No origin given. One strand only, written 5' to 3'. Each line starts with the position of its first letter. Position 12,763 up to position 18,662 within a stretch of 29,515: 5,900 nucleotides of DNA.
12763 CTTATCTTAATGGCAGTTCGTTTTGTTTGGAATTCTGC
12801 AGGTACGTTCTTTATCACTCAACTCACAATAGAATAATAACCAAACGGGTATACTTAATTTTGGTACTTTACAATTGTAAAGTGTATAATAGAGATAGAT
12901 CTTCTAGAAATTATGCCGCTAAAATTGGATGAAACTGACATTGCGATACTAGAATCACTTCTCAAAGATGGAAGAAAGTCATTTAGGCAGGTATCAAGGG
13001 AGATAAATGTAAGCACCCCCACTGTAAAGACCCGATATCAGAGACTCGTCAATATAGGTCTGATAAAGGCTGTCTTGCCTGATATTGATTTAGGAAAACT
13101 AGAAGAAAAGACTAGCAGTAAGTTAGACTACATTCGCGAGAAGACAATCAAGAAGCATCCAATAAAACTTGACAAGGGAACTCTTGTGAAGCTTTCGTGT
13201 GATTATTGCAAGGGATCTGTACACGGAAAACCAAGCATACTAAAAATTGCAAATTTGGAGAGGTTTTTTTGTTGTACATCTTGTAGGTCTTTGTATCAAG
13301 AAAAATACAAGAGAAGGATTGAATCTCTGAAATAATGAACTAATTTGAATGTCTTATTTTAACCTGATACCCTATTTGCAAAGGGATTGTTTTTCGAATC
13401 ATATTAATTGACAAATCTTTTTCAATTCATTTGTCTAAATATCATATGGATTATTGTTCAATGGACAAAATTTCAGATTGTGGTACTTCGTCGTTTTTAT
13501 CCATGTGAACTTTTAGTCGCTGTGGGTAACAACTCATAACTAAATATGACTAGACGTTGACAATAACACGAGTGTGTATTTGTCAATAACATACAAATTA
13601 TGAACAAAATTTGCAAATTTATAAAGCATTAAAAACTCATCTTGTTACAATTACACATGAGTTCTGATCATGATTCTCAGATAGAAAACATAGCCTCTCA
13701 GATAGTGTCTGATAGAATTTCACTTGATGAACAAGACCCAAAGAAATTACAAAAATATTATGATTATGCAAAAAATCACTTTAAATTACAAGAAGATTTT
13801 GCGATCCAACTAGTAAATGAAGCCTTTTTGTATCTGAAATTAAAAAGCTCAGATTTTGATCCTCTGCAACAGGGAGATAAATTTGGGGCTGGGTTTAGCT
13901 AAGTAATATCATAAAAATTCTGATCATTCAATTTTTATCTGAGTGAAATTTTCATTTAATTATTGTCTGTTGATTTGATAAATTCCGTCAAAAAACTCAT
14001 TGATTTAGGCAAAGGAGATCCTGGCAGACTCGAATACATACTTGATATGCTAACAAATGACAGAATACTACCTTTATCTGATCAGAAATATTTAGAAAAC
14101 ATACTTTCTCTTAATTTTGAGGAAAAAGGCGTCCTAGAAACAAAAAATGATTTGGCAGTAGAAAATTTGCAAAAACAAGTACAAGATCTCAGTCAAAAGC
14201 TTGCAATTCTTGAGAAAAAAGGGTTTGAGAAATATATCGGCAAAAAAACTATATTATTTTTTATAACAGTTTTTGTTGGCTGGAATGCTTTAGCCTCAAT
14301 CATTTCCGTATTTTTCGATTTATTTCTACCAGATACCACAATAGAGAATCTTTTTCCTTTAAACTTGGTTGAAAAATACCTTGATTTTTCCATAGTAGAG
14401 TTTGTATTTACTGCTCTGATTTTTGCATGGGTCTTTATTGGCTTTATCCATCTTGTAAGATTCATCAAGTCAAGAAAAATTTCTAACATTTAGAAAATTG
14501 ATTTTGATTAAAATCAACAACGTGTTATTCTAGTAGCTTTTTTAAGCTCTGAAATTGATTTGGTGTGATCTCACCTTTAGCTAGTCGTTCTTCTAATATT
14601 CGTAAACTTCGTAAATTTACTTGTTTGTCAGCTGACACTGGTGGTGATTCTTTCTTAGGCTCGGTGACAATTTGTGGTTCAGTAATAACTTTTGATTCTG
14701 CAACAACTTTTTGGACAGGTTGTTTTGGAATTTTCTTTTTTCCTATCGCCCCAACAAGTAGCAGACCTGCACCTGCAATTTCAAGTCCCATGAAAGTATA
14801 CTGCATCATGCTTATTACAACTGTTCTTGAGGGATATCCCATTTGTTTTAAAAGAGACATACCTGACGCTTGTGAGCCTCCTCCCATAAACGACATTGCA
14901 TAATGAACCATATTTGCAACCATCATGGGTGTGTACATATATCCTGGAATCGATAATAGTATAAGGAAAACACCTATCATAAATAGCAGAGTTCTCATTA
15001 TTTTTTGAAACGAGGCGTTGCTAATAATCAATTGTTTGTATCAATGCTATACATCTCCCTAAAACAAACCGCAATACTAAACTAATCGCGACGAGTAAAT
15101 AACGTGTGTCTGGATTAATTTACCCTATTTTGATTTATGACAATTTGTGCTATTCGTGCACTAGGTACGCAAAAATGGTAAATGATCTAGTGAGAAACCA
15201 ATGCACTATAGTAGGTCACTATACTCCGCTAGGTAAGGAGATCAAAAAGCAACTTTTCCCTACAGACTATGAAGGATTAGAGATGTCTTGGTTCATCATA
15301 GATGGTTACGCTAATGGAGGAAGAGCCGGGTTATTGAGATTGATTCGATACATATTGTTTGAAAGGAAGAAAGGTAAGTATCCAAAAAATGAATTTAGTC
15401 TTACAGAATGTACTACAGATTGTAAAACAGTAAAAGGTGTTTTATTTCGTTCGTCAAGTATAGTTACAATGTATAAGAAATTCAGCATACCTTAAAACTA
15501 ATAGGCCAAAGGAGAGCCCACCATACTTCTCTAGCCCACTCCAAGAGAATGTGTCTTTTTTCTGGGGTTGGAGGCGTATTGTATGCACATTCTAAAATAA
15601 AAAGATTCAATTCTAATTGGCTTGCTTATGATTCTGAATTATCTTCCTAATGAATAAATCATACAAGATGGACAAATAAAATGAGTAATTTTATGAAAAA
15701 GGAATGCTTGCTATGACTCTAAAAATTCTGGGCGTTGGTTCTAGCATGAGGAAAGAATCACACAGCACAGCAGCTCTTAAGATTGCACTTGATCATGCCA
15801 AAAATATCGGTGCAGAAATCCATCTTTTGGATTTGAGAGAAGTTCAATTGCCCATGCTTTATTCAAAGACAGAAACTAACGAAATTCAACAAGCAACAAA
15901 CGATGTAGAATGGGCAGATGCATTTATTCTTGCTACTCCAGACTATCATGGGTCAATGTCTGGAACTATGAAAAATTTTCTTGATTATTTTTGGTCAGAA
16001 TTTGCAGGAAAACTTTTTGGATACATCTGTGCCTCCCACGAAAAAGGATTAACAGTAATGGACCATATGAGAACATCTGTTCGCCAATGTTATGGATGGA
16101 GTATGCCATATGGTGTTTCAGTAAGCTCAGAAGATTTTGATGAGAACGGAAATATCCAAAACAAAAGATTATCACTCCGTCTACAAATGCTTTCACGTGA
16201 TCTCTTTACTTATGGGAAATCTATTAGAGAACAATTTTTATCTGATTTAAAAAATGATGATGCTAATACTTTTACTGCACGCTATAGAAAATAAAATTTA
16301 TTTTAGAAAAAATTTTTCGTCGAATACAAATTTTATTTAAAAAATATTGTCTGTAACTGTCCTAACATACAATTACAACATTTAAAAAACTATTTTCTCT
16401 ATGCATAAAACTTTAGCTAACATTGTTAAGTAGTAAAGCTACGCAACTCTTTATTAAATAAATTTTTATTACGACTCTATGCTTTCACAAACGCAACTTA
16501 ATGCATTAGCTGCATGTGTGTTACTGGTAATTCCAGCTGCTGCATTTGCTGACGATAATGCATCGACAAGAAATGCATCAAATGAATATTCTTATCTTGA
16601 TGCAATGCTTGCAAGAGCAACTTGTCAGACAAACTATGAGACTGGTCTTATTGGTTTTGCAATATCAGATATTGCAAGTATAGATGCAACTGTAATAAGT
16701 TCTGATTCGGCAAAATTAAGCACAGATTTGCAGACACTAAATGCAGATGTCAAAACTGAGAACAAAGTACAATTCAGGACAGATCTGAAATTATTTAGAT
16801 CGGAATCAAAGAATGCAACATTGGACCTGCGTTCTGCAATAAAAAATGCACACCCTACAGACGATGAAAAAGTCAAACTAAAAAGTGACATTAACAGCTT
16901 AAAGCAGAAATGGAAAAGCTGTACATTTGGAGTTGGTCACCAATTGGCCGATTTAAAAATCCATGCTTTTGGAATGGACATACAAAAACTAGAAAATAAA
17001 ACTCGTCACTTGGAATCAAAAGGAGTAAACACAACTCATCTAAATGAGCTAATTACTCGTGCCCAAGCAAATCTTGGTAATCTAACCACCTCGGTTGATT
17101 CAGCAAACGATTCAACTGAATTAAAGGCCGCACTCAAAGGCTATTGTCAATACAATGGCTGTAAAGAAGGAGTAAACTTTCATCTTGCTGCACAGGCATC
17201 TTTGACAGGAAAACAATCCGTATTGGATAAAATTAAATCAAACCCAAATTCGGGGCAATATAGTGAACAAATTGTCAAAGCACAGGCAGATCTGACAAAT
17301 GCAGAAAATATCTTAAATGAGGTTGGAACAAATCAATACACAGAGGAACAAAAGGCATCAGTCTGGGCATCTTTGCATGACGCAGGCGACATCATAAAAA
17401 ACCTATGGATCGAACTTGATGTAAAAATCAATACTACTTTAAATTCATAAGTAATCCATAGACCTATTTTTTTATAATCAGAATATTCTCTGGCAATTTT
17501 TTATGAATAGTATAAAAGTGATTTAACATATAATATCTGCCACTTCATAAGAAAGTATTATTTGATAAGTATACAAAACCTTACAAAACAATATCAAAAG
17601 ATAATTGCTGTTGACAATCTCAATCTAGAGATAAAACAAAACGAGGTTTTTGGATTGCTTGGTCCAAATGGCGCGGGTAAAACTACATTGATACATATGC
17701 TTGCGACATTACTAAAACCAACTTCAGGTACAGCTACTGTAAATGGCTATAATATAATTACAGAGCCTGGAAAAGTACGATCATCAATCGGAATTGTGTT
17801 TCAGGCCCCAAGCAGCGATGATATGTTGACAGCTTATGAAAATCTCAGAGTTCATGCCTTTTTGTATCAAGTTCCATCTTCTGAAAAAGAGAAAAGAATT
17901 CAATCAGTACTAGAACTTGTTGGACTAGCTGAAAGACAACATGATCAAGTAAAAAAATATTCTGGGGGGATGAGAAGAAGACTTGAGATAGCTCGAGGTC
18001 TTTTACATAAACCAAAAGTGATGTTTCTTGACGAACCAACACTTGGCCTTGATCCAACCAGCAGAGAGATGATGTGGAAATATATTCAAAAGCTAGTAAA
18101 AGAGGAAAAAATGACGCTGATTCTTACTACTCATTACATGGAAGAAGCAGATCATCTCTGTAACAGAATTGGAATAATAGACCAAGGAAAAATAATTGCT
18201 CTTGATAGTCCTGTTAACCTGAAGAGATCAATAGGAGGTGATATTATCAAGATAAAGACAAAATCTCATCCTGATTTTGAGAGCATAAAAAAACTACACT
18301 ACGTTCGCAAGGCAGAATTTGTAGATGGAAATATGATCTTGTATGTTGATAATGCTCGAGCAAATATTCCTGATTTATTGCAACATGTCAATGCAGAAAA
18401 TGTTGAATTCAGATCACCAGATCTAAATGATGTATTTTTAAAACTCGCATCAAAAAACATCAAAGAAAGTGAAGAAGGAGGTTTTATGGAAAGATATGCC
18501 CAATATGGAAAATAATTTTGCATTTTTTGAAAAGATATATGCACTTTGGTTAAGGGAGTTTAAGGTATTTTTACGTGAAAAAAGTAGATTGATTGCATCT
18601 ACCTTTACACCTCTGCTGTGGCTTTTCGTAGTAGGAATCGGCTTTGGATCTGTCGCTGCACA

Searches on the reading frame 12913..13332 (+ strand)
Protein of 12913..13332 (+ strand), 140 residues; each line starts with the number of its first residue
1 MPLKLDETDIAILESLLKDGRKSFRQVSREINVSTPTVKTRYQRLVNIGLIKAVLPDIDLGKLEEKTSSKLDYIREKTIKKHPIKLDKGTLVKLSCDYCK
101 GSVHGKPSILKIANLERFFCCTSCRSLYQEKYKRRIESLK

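Call 58: search_protein_families(library=pfam, proteins=[window:12913-13332:+], max_evalue=0.001)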
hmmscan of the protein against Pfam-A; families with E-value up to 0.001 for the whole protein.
window:12913-13332:+ (140 aa): 7 families
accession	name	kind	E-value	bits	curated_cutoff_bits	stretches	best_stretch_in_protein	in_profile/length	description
PF13412.12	HTH_24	-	2.2e-13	50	21.9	1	5-52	1-48/48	Winged helix-turn-helix DNA-binding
PF13404.12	HTH_AsnC-type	-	7.3e-13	48.5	27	1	5-45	1-41/42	AsnC-type helix-turn-helix domain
PF24273.1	TRASH_HVO_1752_C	-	2.4e-07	31.3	27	1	94-134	2-42/47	HVO_1752, C-terminal TRASH domain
PF08394.17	Arc_trans_TRASH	-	5.8e-07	30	27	1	95-134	2-41/43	Archaeal TRASH domain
PF06467.20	zf-FCS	-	1.1e-05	25.5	22.4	1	91-128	2-39/39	MYM-type Zinc finger with FCS sequence motif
PF01978.25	TrmB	-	4.5e-05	23.7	25.6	1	5-53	6-54/68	Sugar-specific transcriptional regulator TrmB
PF13542.12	HTH_Tnp_ISL3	-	0.00039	20.3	27.4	1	16-46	23-51/51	Helix-turn-helix domain of transposase family ISL3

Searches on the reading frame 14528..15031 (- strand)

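Call 58: search_protein_families(library=pfam, proteins=[window:14528-15031:-], max_evalue=0.001)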
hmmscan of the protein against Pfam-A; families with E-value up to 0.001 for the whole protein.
window:14528-15031:- (168 aa): 1 family
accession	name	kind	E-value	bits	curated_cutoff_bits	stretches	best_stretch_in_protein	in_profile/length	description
PF09851.14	SHOCT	-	1.1e-05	25.4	27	1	143-167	3-27/28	Short C-terminal domain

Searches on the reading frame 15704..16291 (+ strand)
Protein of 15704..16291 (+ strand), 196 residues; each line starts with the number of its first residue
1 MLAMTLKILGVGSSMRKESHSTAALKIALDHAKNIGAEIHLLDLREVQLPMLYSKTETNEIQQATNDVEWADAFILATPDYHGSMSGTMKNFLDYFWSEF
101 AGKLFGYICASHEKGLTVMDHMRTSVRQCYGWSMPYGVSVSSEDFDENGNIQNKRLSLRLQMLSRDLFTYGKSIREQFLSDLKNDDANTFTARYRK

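Call 59: search_protein_families(library=pfam, proteins=[window:15704-16291:+], max_evalue=0.001)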
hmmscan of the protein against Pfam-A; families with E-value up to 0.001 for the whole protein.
window:15704-16291:+ (196 aa): 2 families
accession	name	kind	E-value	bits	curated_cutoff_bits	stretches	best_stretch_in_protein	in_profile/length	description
PF03358.20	FMN_red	-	7.3e-27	94.3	24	1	7-142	2-148/152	NADPH-dependent FMN reductase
PF02525.22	Flavodoxin_2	-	9.4e-11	42.2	27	1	7-107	2-112/198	Flavodoxin-like fold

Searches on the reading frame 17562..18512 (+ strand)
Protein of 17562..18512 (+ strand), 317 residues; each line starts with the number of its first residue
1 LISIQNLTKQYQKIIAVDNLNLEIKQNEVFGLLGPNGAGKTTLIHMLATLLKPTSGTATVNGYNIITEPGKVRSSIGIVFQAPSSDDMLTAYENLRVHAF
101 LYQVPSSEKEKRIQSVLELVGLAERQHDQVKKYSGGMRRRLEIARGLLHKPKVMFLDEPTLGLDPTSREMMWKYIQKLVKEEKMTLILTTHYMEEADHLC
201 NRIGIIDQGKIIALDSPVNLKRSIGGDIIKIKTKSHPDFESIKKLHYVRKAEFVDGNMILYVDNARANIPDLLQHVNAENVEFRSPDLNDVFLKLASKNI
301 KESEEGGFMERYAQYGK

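Call 59: search_protein_families(library=pfam, proteins=[window:17562-18512:+], max_evalue=0.001)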
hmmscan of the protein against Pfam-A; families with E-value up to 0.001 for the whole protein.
window:17562-18512:+ (317 aa): 8 families
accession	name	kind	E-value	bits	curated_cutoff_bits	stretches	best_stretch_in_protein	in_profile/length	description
PF00005.33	ABC_tran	-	3.9e-35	121.9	25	1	18-160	2-136/137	ABC transporter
PF13304.12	AAA_21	-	5.9e-08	33.6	27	0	147-191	252-298/304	AAA domain, putative AbiEii toxin, Type IV TA system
PF13175.12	AAA_15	-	1.3e-07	32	32.1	0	150-191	328-369/374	AAA ATPase domain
PF13732.12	DrrA1-3_C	-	1.5e-05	26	27.4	1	219-295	5-80/81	ATP-binding protein DrrA1-3-like, C-terminal domain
PF13401.12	AAA_22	-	4.9e-05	24.1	27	1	32-190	10-122/130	AAA domain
PF13555.12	AAA_29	-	9.3e-05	22.5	27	1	21-61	16-55/61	P-loop containing region of AAA domain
PF00004.35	AAA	-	0.00017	22.5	21.2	0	32-202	3-120/131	ATPase family associated with various cellular activities (AAA)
PF13476.12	AAA_23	-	0.00022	22.4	27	1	18-92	11-87/201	AAA domain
